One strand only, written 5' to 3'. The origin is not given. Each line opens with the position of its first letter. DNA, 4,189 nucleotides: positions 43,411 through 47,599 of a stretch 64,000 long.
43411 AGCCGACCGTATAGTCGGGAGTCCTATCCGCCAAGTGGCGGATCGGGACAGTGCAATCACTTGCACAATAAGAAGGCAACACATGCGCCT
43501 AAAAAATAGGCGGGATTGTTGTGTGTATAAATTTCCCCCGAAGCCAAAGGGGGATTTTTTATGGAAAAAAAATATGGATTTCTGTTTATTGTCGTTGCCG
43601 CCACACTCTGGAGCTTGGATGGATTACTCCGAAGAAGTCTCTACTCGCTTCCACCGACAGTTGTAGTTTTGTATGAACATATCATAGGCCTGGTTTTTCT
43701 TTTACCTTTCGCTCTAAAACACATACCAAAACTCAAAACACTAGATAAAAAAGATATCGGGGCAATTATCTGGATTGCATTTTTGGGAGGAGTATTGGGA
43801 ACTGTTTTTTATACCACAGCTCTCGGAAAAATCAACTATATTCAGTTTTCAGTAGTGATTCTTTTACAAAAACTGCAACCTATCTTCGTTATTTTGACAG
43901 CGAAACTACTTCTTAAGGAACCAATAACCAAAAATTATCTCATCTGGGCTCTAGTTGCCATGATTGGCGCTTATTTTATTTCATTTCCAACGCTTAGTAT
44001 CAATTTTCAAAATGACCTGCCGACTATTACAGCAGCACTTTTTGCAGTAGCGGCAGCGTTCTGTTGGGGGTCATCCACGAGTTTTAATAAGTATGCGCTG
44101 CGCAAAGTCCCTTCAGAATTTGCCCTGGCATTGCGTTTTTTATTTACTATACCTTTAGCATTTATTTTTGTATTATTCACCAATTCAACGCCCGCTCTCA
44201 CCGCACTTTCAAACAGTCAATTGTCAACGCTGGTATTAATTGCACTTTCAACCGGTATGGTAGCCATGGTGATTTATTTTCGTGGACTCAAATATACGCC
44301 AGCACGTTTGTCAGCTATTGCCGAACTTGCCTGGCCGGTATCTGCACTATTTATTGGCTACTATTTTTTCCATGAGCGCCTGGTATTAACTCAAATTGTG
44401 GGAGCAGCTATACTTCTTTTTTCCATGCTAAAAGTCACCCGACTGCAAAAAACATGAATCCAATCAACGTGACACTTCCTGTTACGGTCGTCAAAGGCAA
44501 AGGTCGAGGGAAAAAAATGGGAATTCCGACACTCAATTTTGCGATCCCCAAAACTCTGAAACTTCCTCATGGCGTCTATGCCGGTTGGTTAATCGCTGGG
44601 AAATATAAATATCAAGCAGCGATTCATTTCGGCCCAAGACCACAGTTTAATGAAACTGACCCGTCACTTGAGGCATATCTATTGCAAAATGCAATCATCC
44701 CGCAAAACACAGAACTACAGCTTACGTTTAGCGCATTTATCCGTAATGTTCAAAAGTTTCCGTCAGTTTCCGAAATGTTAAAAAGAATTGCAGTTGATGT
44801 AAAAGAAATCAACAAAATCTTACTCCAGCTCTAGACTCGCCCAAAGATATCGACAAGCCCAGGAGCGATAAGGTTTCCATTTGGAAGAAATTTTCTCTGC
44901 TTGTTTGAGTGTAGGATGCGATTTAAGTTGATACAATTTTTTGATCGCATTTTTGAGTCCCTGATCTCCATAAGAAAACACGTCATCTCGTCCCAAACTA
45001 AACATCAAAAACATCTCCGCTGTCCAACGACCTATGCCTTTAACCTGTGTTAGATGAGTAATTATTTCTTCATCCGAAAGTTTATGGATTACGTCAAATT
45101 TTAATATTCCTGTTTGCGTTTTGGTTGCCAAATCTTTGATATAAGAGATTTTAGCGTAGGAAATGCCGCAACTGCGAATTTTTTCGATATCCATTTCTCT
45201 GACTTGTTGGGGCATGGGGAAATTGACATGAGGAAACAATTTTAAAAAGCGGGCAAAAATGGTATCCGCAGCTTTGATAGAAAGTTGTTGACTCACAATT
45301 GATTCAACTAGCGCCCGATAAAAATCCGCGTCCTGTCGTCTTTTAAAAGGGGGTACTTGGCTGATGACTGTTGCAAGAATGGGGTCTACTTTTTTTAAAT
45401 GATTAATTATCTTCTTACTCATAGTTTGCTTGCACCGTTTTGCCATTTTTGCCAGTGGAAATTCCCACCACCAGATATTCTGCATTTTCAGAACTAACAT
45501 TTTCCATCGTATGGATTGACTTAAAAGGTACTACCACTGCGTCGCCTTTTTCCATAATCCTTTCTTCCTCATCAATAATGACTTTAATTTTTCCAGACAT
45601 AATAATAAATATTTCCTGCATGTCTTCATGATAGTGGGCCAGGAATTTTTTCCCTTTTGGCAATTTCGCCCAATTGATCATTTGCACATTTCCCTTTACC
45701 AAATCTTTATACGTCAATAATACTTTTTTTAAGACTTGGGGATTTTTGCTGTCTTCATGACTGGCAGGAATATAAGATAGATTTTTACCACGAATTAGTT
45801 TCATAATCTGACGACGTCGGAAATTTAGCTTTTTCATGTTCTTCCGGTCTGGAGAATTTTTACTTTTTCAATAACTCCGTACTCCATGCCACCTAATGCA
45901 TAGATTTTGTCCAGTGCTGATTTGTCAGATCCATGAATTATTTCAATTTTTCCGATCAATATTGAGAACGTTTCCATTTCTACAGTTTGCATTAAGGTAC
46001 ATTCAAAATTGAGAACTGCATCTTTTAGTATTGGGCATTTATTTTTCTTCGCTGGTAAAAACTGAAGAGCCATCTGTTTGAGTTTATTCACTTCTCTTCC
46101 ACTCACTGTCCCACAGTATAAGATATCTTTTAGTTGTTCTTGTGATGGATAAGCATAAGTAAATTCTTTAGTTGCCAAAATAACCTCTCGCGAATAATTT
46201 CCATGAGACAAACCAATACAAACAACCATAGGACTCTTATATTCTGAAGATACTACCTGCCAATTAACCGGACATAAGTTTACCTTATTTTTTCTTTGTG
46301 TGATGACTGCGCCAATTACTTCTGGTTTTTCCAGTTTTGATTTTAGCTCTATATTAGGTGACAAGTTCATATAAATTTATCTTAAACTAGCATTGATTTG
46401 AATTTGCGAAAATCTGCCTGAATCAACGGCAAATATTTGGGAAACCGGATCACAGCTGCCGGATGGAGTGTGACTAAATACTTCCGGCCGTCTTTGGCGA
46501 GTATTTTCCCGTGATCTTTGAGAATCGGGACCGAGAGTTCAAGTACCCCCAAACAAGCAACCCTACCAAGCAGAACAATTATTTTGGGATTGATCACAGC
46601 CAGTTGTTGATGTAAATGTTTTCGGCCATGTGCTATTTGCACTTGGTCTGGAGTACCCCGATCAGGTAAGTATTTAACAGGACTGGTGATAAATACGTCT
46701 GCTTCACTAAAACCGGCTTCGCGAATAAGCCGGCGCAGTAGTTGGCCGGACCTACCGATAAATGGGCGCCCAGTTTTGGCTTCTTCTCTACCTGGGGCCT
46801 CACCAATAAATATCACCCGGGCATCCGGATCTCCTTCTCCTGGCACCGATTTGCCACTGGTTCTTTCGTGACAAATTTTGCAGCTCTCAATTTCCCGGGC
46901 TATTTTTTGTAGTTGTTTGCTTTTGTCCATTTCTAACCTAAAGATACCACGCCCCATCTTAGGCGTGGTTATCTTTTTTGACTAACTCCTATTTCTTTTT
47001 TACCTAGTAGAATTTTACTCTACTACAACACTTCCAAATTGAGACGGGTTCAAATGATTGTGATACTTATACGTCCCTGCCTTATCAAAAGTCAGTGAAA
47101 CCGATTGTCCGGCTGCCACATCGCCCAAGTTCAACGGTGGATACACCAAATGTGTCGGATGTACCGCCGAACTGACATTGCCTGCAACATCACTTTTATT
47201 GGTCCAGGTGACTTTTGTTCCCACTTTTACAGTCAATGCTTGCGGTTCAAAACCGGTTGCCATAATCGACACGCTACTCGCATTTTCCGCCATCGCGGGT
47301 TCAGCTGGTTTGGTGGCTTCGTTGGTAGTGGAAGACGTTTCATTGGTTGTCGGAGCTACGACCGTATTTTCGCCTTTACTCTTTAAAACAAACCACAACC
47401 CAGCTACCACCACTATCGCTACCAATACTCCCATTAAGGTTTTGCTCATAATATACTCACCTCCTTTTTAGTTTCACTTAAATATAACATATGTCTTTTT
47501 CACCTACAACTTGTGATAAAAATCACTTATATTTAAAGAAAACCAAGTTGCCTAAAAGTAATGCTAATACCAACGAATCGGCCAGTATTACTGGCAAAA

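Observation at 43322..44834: FMN riboswitch controlling an EamA/DMT transporter plus monofunctional riboflavin kinase: a putative riboflavin salvage operon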

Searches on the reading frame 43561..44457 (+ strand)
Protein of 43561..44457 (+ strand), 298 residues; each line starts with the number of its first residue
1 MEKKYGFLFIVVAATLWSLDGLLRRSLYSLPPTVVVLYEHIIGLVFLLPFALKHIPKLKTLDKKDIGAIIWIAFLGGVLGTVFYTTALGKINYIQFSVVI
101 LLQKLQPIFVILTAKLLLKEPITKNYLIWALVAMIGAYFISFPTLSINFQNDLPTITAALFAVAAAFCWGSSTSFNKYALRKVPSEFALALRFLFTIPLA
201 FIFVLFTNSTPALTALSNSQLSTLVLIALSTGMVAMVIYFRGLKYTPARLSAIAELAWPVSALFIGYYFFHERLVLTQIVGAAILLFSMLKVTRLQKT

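Call 6: search_protein_families(library=pfam, proteins=[window:43561-44457:+], max_evalue=0.01)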
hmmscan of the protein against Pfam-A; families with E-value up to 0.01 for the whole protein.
window:43561-44457:+ (298 aa): 1 family
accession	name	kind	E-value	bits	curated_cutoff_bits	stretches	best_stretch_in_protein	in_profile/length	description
PF00892.27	EamA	-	3.4e-38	131.4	28.2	2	158-290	3-131/135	EamA-like transporter family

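Call 8: find_homologous_proteins(query=window:43561-44457:+)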
Query window:43561-44457:+ (298 aa): 1353 proteins with E <= 0.001 among 8000 candidates; the best 120 are listed.
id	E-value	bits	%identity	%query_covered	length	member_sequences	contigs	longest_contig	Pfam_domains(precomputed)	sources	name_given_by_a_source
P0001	7.1e-182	621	100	100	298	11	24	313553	PF00892.27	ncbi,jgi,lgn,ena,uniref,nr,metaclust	ncbi:MAG: DMT superfamily drug/metabolite permease [Candidatus Gottesmanbacteria bacterium GW2011_GW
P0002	2.0e-110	387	58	100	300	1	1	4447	PF00892.27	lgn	-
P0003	3.6e-110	386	63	100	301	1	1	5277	PF00892.27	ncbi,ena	-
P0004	1.6e-108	381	60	100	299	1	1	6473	PF00892.27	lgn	-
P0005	2.2e-108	380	59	100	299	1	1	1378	PF00892.27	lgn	-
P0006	4.3e-108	379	60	99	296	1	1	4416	PF00892.27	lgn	-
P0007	7.8e-108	378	60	99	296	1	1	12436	PF00892.27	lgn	-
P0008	5.0e-106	373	58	100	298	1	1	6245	PF00892.27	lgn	-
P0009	2.0e-105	371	58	100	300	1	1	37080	PF00892.27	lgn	-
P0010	1.1e-104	368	57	100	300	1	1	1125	PF00892.27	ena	-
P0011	5.2e-103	363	60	100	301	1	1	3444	PF00892.27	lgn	-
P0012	5.9e-103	362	58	100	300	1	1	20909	PF00892.27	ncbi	-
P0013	7.9e-103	362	59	100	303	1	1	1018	PF00892.27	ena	-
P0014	9.2e-102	359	62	99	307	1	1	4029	PF00892.27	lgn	-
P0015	1.7e-101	358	56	100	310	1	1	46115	PF00892.27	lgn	-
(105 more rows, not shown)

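Call 9: search_protein_families(library=ncbifam, proteins=[window:43561-44457:+], max_evalue=0.01)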
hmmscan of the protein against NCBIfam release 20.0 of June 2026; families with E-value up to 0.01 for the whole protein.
window:43561-44457:+ (298 aa): 2 families
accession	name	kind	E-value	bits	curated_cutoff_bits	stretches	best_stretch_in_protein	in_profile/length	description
TIGR00950.1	2A78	equivalog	8.9e-23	81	230.2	1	30-290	16-264/264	carboxylate/amino acid/amine transporter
NF050091.1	ArAmAcExpYddG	equivalog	2.2e-08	34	300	1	11-211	11-203/285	aromatic amino acid exporter YddG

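Call 11: find_related_loci(query=A1, collection=genome_contigs, flank=3000)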
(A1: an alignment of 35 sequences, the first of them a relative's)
Query A1 (298 aa) in genome_contigs; peptide patterns used: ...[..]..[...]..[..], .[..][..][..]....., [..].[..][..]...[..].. (x = any residue, [..] = any of these).
277 stretches matched a pattern; 232 encode a relative of the query (tblastn E <= 1e-3); the best 80 are kept; 80 distinct loci.
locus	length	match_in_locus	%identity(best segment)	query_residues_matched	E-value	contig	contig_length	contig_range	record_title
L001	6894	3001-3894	56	1-297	7e-109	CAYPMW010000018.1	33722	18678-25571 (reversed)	MAG TPA_asm: uncultured Gammaproteobacteria bacterium isolate binchicken_co227_1238 genome assembly, contig: NODE_2296_l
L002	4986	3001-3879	53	6-298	4e-100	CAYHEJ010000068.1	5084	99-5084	MAG TPA_asm: uncultured Gammaproteobacteria bacterium isolate ERP119705_co10_156 genome assembly, contig: NODE_12729_len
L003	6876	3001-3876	53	3-294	1e-96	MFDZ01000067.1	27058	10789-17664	MAG: Candidatus Daviesbacteria bacterium RIFCSPLOWO2_02_FULL_41_8 rifcsplowo2_02_scaffold_8513, whole genome shotgun seq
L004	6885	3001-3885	54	3-297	2e-96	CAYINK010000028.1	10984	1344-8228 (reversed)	MAG TPA_asm: uncultured Gammaproteobacteria bacterium isolate ERP119705_co25_345 genome assembly, contig: NODE_5181_leng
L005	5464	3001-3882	55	4-297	9e-96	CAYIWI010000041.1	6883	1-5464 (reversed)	MAG TPA_asm: uncultured Gammaproteobacteria bacterium isolate ERP119705_co3_560 genome assembly, contig: NODE_14274_leng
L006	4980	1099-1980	53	4-297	5e-94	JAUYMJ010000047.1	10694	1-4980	MAG: bacterium isolate C24_metabat.bin.81 C24_k141_774413, whole genome shotgun sequence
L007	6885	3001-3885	53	3-297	6e-93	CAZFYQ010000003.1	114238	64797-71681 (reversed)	MAG TPA_asm: uncultured Gammaproteobacteria bacterium isolate SRP200132_co1_341 genome assembly, contig: NODE_159_length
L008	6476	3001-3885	51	3-297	4e-91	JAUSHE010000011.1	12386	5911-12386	MAG: Candidatus Daviesbacteria bacterium isolate E14_metabat.bin.170_sub E14_k141_709171, whole genome shotgun sequence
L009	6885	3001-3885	53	3-297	2e-91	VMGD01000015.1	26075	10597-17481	MAG: Microgenomates group bacterium Gr01-1014_7 G01um10147_scaffold_526, whole genome shotgun sequence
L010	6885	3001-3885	51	3-297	4e-90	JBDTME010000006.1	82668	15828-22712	MAG: Patescibacteria group bacterium isolate cluster3_bin.119 NODE_549_length_82668_cov_14.413857, whole genome shotgun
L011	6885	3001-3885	53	3-297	2e-89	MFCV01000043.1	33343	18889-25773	MAG: Candidatus Daviesbacteria bacterium RIFCSPHIGHO2_02_FULL_36_13 rifcsphigho2_02_scaffold_7055, whole genome shotgun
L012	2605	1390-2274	53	3-297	2e-91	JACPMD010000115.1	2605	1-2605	MAG: Candidatus Roizmanbacteria bacterium isolate NC_groundwater_539_Ag_S-0.1um_39_6 S35_SO-1_scaffold_379147, whole gen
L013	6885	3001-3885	52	3-297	1e-88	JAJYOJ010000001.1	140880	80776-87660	MAG: bacterium isolate DBS2-5.bin32 NODE_47_length_140880_cov_5.060461, whole genome shotgun sequence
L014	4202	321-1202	51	4-297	1e-87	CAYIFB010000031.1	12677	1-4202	MAG TPA_asm: uncultured Gammaproteobacteria bacterium isolate ERP119705_co19_135 genome assembly, contig: NODE_4826_leng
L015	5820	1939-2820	51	4-297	7e-88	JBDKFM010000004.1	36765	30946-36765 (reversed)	MAG: Candidatus Parcubacteria bacterium isolate farmington_2019_sw_WHONDRS-S19S_0053_A_bin.46 scaffold_0000274, whole ge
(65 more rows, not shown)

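Call 77: search_solved_structures(query=A1, max_evalue=0.01)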
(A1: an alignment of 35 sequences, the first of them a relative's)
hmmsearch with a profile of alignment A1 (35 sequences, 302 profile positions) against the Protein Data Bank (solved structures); distinct sequences matched with E-value up to 0.01: 1.
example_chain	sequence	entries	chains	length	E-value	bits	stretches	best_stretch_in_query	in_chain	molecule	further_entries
7b0k_A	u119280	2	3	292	4.6e-10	42.6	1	11-294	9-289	Drug/metabolite transporter (DMT) superfamily permease | LicB protein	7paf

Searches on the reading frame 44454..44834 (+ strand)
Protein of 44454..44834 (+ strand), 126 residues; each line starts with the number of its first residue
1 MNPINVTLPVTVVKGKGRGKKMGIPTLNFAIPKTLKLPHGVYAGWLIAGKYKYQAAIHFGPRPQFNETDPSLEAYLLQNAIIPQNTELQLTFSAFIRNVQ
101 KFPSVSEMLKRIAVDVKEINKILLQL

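Call 6: search_protein_families(library=pfam, proteins=[window:44454-44834:+], max_evalue=0.01)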
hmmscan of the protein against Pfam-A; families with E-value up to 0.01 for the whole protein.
window:44454-44834:+ (126 aa): 1 family
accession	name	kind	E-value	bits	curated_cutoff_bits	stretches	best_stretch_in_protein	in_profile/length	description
PF01687.23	Flavokinase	-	3.2e-25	89.2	19.6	1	7-123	6-124/124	Riboflavin kinase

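Call 9: search_protein_families(library=ncbifam, proteins=[window:44454-44834:+], max_evalue=0.01)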
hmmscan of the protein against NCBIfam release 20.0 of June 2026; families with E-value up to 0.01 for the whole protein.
window:44454-44834:+ (126 aa): 7 families
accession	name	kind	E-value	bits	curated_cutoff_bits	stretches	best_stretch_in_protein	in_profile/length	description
NF004160.0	PRK05627.1-3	equivalog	2e-24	85.9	295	1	10-124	196-320/325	bifunctional riboflavin kinase/FAD synthetase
NF004162.0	PRK05627.1-5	equivalog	3.8e-19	69.2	241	1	11-123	187-299/304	bifunctional riboflavin kinase/FAD synthetase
TIGR00083.1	ribF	equivalog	6e-19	68.5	184.35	1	11-123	174-289/290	riboflavin biosynthesis protein RibF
NF004161.0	PRK05627.1-4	equivalog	3.2e-12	46.1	461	1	10-121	194-309/324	bifunctional riboflavin kinase/FAD synthetase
NF004163.0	PRK05627.1-6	equivalog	9.5e-11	41.4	315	1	11-122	194-306/313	bifunctional riboflavin kinase/FAD synthetase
NF004159.0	PRK05627.1-2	equivalog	1.5e-10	40.6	306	1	11-123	193-307/326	bifunctional riboflavin kinase/FAD synthetase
NF004158.0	PRK05627.1-1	equivalog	1.7e-09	37.5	396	1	11-117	191-298/304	bifunctional riboflavin kinase/FAD synthetase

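Call 71: search_solved_structures(query=window:44454-44831:+, max_evalue=0.001, show_alignments=2)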
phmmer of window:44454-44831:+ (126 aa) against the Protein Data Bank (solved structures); distinct sequences matched with E-value up to 0.001: 11.
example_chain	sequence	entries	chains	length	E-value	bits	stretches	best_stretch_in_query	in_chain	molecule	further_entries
5a88_A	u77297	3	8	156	5e-13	52.5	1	11-125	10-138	RIBOFLAVIN BIOSYNTHESIS PROTEIN RIBF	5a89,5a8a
5fo1_A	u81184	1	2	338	3.9e-12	49.6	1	11-124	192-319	RIBOFLAVIN BIOSYNTHESIS PROTEIN RIBF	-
4uze_A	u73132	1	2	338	5.3e-12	49.2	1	11-124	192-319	RIBOFLAVIN BIOSYNTHESIS PROTEIN RIBF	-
2x0k_A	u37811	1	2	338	5.4e-12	49.2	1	11-124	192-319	RIBOFLAVIN BIOSYNTHESIS PROTEIN RIBF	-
4uzf_A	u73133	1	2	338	5.4e-12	49.2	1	11-124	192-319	RIBOFLAVIN BIOSYNTHESIS PROTEIN RIBF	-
5fo0_A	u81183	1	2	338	5.5e-12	49.2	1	11-124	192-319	RIBOFLAVIN BIOSYNTHESIS PROTEIN RIBF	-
3zug_A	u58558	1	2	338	1.4e-11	47.8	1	11-124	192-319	RIBOFLAVIN BIOSYNTHESIS PROTEIN RIBF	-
5fnz_A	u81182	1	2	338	1.5e-11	47.8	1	11-124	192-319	RIBOFLAVIN BIOSYNTHESIS PROTEIN RIBF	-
1nb0_A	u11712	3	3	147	8.8e-08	35.6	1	12-122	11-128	hypothetical protein FLJ11149 | RIBOFLAVIN KINASE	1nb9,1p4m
1q9s_A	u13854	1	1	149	8.8e-08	35.6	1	12-122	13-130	hypothetical protein FLJ11149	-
1mrz_A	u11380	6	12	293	0.00032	24.1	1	13-121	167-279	Riboflavin kinase/FMN adenylyltransferase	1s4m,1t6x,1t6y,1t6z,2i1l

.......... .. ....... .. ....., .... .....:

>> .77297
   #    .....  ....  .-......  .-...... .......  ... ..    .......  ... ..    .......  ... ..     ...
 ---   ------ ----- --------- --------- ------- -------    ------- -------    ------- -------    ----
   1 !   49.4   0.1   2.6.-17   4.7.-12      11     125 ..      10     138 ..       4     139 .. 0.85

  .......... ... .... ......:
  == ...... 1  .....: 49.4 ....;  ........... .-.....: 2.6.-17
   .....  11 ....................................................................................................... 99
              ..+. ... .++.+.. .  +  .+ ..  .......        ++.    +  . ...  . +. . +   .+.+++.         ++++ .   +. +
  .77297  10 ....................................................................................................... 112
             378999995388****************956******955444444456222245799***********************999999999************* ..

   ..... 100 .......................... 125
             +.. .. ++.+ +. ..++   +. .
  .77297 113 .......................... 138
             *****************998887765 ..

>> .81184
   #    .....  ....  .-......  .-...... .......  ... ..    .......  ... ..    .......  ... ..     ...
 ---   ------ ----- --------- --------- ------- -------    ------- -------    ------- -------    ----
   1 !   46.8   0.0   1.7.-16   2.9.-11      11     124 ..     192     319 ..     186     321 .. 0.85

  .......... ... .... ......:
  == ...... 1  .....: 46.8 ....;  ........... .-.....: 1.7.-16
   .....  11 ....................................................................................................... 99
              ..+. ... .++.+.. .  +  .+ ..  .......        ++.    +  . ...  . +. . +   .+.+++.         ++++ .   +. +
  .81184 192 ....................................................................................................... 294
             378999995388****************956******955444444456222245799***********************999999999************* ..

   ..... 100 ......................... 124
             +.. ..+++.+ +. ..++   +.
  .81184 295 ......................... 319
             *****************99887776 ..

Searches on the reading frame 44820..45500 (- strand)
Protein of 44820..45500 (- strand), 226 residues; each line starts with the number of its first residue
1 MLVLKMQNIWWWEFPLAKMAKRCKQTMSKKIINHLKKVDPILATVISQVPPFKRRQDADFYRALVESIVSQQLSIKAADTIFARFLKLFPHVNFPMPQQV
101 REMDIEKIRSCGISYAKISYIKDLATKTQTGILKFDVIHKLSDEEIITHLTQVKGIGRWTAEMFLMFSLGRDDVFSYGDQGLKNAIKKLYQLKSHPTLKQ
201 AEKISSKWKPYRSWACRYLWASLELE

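Call 6: search_protein_families(library=pfam, proteins=[window:44820-45500:-], max_evalue=0.01)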
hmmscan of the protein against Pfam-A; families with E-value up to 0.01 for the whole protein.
window:44820-45500:- (226 aa): 1 family
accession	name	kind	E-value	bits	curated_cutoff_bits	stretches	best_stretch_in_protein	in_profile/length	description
PF00730.31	HhH-GPD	-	2.5e-18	66.8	26.2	1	65-209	1-106/108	HhH-GPD superfamily base excision DNA repair protein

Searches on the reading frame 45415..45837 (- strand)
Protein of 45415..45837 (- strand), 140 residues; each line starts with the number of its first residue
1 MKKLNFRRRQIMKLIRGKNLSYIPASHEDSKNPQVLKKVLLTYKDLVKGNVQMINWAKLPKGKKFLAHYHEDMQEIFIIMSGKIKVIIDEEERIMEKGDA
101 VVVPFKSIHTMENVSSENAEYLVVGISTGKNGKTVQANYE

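Call 50: search_protein_families(library=pfam, proteins=[window:45415-45837:-], max_evalue=0.001)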
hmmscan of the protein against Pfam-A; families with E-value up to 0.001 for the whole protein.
window:45415-45837:- (140 aa): 7 families
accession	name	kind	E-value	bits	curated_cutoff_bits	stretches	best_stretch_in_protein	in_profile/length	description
PF07883.17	Cupin_2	-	6.9e-17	61.4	27.2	1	57-124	3-69/70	Cupin domain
PF00190.28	Cupin_1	-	8.6e-07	29.1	22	1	57-133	38-122/151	Cupin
PF01050.24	MannoseP_isomer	-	1.2e-05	25.9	23.6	1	43-115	19-91/116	Mannose-6-phosphate isomerase C-terminal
PF05899.18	Cupin_3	-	0.00014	21.9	23.5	1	71-107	25-60/74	EutQ-like cupin domain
PF11699.14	CENP-C_C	-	0.00019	22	29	1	59-121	19-81/85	Mif2/CENP-C like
PF02311.25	AraC_binding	-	0.00056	20.1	21.1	1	68-127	19-77/135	AraC-like ligand binding domain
PF12973.13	Cupin_7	-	0.00074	19.7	27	1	53-121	34-97/105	ChrR Cupin-like domain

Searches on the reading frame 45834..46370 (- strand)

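Call 50: search_protein_families(library=pfam, proteins=[window:45834-46370:-], max_evalue=0.001)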
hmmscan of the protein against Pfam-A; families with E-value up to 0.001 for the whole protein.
window:45834-46370:- (178 aa): 1 family
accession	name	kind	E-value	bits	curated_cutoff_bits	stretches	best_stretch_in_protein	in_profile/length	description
PF01613.24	Flavin_Reduct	-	1.8e-18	67.5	27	1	22-150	11-136/153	Flavin reductase like domain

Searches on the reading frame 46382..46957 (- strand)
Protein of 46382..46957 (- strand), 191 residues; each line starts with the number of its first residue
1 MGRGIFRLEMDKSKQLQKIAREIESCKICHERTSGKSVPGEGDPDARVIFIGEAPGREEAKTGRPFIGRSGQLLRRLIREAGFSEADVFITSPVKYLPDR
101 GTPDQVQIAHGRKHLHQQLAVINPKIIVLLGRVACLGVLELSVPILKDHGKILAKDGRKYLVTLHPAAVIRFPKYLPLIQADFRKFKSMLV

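Call 50: search_protein_families(library=pfam, proteins=[window:46382-46957:-], max_evalue=0.001)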
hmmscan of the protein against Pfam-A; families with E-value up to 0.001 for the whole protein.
window:46382-46957:- (191 aa): 1 family
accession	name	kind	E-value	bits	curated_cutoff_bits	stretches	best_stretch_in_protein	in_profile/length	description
PF03167.25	UDG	-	2.3e-32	112.4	24.3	1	39-174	1-126/141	Uracil DNA glycosylase superfamily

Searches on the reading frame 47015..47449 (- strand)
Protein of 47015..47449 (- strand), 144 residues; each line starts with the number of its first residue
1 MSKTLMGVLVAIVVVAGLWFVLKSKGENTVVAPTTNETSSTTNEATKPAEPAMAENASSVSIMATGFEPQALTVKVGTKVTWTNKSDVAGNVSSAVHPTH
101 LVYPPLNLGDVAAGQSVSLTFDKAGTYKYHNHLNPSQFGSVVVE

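Call 50: search_protein_families(library=pfam, proteins=[window:47015-47449:-], max_evalue=0.001)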
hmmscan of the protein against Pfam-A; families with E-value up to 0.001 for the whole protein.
window:47015-47449:- (144 aa): 2 families
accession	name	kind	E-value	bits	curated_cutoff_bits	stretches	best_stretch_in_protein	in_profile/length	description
PF13473.12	Cupredoxin_1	-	1.6e-08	34.9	27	1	50-143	16-104/104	Cupredoxin-like domain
PF00127.26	Copper-bind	-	4.5e-07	30.6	21.2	1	63-130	10-83/99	Copper binding proteins, plastocyanin/azurin family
